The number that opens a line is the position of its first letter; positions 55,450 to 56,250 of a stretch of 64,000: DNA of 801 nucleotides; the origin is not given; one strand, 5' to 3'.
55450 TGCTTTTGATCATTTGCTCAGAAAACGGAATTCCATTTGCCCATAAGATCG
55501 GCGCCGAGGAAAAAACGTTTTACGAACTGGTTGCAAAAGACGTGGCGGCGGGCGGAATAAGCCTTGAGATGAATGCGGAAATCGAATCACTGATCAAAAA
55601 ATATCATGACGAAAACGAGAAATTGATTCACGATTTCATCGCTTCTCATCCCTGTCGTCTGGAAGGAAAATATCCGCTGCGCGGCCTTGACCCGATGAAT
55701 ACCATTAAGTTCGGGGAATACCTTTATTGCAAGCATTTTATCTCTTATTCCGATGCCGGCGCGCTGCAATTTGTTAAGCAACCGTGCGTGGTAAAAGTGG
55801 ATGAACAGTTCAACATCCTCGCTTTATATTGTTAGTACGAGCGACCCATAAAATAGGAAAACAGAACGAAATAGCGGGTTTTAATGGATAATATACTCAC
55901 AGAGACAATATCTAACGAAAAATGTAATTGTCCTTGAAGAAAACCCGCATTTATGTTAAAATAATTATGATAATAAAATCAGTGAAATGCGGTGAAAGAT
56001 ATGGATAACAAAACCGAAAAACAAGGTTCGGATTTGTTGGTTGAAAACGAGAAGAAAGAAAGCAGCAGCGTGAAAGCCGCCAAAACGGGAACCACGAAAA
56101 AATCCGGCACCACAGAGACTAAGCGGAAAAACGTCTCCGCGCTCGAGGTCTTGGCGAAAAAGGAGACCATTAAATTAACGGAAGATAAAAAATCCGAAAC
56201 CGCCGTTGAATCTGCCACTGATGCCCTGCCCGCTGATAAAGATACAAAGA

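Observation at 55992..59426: P-type ATPase fused to a C-terminal 8x tandem-repeat domain and an extra terminal membrane helix; atypical ion-site motif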

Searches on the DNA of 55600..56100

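Call 67: search_rna_families(source=window, start=55600, end=56100, threshold=evalue, max_evalue=1)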
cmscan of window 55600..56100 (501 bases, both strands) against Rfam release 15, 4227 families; matches with E-value up to 1: 0.
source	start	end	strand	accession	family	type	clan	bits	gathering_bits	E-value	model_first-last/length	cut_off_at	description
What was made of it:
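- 55934..55962 (+): promoter-like site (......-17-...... with TG) about 30 nt upstream of the start. No Rfam riboswitch in 55600-56100 (call 67).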
